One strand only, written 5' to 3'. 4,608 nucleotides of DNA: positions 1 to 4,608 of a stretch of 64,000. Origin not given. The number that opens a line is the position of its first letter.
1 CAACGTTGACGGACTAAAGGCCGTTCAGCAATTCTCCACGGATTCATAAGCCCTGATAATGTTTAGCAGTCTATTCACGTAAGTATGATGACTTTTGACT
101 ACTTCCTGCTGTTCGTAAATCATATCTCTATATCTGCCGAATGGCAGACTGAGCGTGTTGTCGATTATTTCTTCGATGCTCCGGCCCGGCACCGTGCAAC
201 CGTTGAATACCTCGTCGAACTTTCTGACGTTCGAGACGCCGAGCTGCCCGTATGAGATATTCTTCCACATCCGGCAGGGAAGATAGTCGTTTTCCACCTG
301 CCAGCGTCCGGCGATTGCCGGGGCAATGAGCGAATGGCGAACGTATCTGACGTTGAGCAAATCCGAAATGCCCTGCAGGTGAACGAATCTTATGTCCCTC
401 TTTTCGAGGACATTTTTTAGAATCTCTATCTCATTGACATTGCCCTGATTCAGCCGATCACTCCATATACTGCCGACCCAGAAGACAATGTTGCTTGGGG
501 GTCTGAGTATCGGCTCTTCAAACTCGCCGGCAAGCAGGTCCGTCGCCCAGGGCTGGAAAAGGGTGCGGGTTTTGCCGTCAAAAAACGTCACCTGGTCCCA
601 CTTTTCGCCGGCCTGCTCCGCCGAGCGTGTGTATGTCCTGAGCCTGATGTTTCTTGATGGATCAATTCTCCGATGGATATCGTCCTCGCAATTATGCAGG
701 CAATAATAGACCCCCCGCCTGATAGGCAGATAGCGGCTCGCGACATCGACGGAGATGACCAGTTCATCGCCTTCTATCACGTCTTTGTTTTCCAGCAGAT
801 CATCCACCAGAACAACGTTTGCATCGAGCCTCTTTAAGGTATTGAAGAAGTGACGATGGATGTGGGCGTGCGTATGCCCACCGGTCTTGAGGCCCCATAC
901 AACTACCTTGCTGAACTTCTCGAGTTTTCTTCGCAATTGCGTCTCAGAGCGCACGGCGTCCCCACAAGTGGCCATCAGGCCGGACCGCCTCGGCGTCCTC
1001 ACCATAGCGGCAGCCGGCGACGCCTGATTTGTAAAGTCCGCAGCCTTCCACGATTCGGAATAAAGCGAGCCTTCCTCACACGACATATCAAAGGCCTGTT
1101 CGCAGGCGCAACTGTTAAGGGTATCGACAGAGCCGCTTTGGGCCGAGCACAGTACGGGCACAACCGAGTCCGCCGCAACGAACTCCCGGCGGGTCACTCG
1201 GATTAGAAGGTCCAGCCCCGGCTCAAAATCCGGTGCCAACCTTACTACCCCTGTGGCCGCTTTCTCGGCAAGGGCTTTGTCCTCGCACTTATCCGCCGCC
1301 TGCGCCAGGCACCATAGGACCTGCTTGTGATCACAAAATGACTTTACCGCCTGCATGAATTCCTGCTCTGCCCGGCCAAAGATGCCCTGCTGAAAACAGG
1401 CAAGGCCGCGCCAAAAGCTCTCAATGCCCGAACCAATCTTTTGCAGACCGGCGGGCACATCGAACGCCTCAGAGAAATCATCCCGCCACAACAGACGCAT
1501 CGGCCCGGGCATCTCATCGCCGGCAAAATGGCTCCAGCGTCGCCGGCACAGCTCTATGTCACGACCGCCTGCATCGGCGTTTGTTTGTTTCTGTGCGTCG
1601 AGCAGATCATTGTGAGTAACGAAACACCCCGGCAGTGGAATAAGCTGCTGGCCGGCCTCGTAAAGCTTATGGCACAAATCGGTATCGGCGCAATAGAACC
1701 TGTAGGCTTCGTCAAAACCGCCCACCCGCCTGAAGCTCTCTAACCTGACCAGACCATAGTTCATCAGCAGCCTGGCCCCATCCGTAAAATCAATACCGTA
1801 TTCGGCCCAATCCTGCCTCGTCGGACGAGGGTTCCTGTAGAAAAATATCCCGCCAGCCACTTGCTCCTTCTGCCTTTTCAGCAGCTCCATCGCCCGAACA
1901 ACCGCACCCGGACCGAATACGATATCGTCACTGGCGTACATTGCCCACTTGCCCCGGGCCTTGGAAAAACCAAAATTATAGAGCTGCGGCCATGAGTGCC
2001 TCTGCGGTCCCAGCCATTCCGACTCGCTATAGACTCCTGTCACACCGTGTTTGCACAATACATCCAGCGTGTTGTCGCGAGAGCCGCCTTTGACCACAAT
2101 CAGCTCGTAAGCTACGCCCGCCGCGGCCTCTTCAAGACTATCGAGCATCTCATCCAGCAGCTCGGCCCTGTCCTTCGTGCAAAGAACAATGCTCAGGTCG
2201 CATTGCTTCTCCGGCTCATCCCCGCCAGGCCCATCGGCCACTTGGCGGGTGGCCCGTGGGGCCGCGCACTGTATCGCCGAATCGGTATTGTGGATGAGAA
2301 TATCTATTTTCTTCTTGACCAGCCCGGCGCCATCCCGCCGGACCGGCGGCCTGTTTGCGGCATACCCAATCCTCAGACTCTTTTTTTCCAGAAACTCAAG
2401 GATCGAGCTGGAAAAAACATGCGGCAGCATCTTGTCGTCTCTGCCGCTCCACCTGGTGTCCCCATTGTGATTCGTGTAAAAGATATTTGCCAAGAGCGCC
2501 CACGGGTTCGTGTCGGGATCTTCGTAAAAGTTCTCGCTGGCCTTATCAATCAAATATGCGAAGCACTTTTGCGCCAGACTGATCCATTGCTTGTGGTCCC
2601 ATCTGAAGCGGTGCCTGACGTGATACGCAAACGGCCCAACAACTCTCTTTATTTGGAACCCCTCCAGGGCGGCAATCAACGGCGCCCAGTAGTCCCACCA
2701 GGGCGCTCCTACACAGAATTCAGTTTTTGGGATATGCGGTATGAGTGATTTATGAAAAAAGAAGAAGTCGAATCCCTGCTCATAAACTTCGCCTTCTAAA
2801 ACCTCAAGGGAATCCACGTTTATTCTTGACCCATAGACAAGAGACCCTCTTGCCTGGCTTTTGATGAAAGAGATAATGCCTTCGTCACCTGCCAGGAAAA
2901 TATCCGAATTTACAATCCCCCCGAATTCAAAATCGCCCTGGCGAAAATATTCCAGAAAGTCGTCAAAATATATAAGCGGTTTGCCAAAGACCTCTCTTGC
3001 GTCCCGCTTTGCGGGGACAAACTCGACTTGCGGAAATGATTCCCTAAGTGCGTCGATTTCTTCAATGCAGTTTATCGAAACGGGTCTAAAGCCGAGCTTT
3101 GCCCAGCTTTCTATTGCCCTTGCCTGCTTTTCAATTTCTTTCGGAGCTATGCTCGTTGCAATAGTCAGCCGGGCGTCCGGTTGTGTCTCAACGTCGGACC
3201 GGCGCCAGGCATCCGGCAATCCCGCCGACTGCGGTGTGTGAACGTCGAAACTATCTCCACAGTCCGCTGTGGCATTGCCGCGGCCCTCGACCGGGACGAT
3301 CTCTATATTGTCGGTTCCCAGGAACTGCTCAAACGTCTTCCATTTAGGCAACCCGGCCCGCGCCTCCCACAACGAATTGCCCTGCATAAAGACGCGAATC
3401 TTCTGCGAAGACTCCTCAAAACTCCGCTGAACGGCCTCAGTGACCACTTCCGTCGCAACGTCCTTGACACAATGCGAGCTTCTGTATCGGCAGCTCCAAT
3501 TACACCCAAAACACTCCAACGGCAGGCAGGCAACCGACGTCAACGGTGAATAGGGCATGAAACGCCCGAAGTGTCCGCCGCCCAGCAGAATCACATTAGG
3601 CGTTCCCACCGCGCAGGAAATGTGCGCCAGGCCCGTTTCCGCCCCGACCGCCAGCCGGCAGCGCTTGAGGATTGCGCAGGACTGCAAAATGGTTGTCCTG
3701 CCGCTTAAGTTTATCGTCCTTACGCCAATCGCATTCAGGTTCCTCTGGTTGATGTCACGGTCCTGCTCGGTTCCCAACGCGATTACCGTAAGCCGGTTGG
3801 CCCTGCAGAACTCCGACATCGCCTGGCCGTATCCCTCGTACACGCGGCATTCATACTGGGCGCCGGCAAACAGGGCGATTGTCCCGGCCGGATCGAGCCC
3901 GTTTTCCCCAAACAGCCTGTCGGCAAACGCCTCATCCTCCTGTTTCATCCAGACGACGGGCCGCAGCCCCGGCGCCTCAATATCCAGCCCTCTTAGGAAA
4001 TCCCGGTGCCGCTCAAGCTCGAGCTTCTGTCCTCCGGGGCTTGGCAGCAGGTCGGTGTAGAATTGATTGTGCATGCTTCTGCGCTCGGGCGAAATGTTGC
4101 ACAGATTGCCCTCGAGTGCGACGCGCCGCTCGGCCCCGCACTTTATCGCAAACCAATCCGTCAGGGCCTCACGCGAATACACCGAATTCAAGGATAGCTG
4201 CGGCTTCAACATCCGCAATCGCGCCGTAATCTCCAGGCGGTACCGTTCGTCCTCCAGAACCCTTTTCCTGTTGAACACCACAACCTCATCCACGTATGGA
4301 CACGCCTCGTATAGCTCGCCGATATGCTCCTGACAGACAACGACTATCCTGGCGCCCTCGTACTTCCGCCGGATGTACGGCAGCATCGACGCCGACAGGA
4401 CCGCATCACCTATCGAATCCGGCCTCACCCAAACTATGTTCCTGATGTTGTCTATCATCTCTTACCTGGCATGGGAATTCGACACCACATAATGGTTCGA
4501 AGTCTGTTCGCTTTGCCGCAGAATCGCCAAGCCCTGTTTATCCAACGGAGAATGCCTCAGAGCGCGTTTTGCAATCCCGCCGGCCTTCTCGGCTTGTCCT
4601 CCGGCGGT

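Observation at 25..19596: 19.6-kb operon of TPR-decorated glycosyltransferase/methyltransferase megaenzymes directly downstream of flgK-flgL: candidate protein (flagellin?) glycosylation machine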

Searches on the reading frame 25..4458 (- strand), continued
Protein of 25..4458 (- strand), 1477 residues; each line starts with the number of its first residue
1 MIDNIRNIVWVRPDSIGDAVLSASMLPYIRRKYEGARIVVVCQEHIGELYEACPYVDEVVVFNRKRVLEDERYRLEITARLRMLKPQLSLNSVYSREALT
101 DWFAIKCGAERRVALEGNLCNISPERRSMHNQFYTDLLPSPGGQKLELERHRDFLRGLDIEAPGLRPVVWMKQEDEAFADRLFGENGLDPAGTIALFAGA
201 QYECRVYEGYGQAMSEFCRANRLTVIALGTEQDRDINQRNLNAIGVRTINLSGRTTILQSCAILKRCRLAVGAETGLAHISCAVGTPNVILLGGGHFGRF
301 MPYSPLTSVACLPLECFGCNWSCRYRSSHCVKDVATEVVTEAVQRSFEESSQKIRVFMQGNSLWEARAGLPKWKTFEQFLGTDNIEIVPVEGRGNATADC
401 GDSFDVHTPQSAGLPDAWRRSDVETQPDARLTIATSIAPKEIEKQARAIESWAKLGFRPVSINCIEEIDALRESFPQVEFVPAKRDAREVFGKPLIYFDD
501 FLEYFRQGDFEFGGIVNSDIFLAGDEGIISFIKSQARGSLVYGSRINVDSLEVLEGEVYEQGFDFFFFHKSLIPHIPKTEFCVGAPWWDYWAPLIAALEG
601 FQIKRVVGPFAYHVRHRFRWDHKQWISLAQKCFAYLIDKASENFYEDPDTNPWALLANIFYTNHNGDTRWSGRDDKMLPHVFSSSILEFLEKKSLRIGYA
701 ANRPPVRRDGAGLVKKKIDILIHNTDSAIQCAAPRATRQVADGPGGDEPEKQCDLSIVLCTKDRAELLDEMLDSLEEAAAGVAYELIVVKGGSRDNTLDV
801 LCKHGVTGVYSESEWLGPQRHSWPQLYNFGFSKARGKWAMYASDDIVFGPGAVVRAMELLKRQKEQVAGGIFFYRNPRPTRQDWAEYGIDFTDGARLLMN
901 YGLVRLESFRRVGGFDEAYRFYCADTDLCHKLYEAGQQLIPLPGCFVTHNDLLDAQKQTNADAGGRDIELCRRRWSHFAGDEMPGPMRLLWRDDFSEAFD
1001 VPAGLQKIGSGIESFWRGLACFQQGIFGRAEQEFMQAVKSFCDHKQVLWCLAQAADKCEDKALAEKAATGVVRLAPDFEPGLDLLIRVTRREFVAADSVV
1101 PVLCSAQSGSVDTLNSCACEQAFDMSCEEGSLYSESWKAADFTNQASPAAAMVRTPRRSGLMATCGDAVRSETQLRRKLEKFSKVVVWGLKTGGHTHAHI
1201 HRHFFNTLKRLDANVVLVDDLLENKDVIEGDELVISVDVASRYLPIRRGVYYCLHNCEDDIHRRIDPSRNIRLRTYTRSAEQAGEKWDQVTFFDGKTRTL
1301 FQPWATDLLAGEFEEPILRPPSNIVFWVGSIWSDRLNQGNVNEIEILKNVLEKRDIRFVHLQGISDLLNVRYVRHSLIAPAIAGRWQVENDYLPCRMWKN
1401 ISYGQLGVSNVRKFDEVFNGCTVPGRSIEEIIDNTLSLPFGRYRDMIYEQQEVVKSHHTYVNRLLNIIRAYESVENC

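Call 86: find_encoding_contigs(protein=P0140, flank=10000, max_places=1)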
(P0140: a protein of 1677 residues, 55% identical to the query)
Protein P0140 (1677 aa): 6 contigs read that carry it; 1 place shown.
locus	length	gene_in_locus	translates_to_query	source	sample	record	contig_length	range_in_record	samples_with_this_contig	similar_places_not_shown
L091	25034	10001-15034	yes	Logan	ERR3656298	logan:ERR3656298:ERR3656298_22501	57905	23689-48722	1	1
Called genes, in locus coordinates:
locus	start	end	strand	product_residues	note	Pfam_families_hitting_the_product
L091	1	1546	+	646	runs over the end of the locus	PF00515:TPR_1 (faint), PF07719:TPR_2 (faint), PF13424:TPR_12 (faint), PF13428:TPR_14 (faint), PF13432:TPR_16 (weak)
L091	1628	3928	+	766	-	PF00535:Glycos_transf_2, PF23914:TPR_CcmH_CycH (faint), PF00515:TPR_1 (faint), PF13428:TPR_14 (faint), PF13371:TPR_9 (faint), PF24575:TPR_Slam (faint), PF04212:MIT (faint), PF13432:TPR_16 (weak), +7 more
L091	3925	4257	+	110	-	-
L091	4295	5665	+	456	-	PF03446:NAD_binding_2 (faint), PF03721:UDPG_MGDP_dh_N, PF00984:UDPG_MGDP_dh, PF03720:UDPG_MGDP_dh_C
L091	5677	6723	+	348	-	PF01073:3Beta_HSD, PF01370:Epimerase, PF04321:RmlD_sub_bind, PF05368:NmrA, PF16363:GDP_Man_Dehyd, PF13460:NAD_binding_10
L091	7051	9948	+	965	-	PF00515:TPR_1 (faint), PF04055:Radical_SAM, PF00535:Glycos_transf_2, PF07719:TPR_2 (faint), PF13428:TPR_14 (faint)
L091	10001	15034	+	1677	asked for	PF00535:Glycos_transf_2, PF00534:Glycos_transf_1 (faint), PF13641:Glyco_tranf_2_3 (faint), PF13692:Glyco_trans_1_4 (faint), PF01075:Glyco_transf_9, PF00535:Glycos_transf_2, PF08241:Methyltransf_11 (weak)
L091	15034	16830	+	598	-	PF00535:Glycos_transf_2, PF10111:Glyco_tranf_2_2, PF13641:Glyco_tranf_2_3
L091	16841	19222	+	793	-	PF02465:FliD_N, PF07195:FliD_C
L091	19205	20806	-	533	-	PF00771:FHIPEP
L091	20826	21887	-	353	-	PF01312:Bac_export_2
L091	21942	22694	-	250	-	PF01311:Bac_export_1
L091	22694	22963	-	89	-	PF01313:Bac_export_3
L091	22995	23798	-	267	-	PF00813:FliP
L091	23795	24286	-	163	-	PF04347:FliO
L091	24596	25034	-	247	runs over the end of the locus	PF13677:MotB_plug, PF00691:OmpA (weak)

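Call 87: find_encoding_contigs(protein=P0198, flank=10000, max_places=1)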
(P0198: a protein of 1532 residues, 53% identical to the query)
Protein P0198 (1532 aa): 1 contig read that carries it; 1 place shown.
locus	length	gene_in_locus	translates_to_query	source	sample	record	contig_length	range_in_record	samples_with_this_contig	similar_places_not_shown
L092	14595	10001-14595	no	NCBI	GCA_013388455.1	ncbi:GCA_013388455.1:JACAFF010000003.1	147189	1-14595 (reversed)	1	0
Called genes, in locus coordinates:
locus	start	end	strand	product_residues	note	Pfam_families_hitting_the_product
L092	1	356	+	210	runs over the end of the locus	PF00072:Response_reg, PF08281:Sigma70_r4_2 (weak), PF00196:GerE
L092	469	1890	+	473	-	PF00072:Response_reg, PF13426:PAS_9, PF08668:HDOD (weak), PF13487:HD_5, PF01966:HD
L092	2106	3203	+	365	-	PF00696:AA_kinase, PF01472:PUA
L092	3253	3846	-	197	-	PF13441:Gly-zipper_YMGG (faint)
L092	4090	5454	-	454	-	PF03601:Cons_hypoth698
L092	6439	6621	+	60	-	-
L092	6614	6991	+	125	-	PF18498:DUF5618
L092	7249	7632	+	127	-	PF01909:NTP_transf_2, PF18765:Polbeta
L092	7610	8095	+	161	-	PF20797:HepT-like_2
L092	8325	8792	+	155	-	PF01909:NTP_transf_2, PF18765:Polbeta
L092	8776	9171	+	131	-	PF01934:HepT-like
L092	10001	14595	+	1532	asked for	PF13524:Glyco_trans_1_2, PF13181:TPR_8 (faint), PF13489:Methyltransf_23 (weak), PF01596:Methyltransf_3 (faint), PF13578:Methyltransf_24, PF13428:TPR_14 (faint), PF01075:Glyco_transf_9, PF00515:TPR_1 (faint), +6 more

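Call 88: find_encoding_contigs(protein=P0202, flank=10000, max_places=1)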
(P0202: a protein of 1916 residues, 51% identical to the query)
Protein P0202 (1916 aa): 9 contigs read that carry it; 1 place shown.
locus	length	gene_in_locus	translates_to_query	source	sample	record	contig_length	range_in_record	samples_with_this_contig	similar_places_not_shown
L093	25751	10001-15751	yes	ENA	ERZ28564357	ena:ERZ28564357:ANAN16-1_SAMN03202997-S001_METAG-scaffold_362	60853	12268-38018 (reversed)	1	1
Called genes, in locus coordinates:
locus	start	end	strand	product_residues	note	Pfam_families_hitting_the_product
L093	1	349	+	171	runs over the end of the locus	PF01965:DJ-1_PfpI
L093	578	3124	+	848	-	PF02776:TPP_enzyme_N, PF00205:TPP_enzyme_M, PF02775:TPP_enzyme_C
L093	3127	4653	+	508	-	PF04295:GD_AH_second, PF20629:GD_AH_C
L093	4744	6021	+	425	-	PF04055:Radical_SAM, PF13186:SPASM (weak)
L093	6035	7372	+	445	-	PF13432:TPR_16 (weak)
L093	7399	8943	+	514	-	PF13489:Methyltransf_23 (weak), PF08241:Methyltransf_11 (faint), PF13649:Methyltransf_25 (weak), PF04055:Radical_SAM, PF13186:SPASM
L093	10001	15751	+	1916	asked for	PF00535:Glycos_transf_2, PF13641:Glyco_tranf_2_3, PF08241:Methyltransf_11, PF00535:Glycos_transf_2, PF00535:Glycos_transf_2, PF13641:Glyco_tranf_2_3, PF01075:Glyco_transf_9, PF00535:Glycos_transf_2, +4 more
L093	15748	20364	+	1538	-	PF00535:Glycos_transf_2, PF10111:Glyco_tranf_2_2, PF07021:MetW, PF13489:Methyltransf_23, PF08241:Methyltransf_11 (weak), PF00535:Glycos_transf_2, PF13641:Glyco_tranf_2_3, PF00535:Glycos_transf_2, +16 more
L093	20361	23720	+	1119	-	PF00515:TPR_1 (weak), PF13414:TPR_11, PF13432:TPR_16, PF13424:TPR_12, PF13431:TPR_17 (weak), PF00515:TPR_1 (weak), PF07719:TPR_2 (weak), PF13844:Glyco_transf_41, +11 more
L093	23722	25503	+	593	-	PF07719:TPR_2 (faint), PF13181:TPR_8 (faint), PF13414:TPR_11 (faint), PF13428:TPR_14 (faint), PF13432:TPR_16 (weak), PF13424:TPR_12, PF13432:TPR_16, PF13844:Glyco_transf_41, +5 more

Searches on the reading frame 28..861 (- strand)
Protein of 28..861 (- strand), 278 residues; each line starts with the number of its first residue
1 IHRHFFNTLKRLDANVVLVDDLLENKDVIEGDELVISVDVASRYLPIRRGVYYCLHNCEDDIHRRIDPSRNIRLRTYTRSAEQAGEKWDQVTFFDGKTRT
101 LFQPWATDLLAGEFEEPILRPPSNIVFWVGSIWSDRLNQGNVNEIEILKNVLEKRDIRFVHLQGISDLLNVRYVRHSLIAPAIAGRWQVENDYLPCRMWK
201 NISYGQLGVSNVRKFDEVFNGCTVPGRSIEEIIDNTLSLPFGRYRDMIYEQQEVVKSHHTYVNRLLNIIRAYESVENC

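Call 72: search_protein_families(library=pfam, proteins=[window:28-861:-], max_evalue=1)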
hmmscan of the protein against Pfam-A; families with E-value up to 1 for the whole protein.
window:28-861:- (278 aa): 1 family
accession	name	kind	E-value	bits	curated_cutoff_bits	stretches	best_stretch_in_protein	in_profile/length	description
PF21444.2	CofB_pilin_dom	-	0.1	12.7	27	1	166-200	80-114/234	CofB, pilin domain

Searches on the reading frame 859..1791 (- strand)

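Call 72: search_protein_families(library=pfam, proteins=[window:859-1791:-], max_evalue=1)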
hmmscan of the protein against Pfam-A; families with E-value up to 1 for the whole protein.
window:859-1791:- (311 aa): 2 families
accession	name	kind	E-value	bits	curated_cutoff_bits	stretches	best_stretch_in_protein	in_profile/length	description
PF07719.23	TPR_2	-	0.00051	20.4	27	1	126-150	5-29/34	Tetratricopeptide repeat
PF02709.20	Glyco_transf_7C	-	0.12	12.5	23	1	16-49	27-61/78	N-terminal domain of galactosyltransferase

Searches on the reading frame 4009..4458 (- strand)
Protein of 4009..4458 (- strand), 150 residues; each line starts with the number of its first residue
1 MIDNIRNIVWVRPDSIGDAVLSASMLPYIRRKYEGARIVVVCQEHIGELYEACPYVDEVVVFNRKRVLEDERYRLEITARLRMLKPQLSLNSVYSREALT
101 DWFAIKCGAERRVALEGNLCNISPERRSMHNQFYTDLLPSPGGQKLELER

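Call 72: search_protein_families(library=pfam, proteins=[window:4009-4458:-], max_evalue=1)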
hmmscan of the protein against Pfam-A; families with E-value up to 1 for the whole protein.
window:4009-4458:- (150 aa): 1 family
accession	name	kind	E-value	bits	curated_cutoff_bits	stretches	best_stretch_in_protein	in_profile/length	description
PF06849.18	DUF1246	-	0.0054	17.2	25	1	32-107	17-91/122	Protein of unknown function (DUF1246)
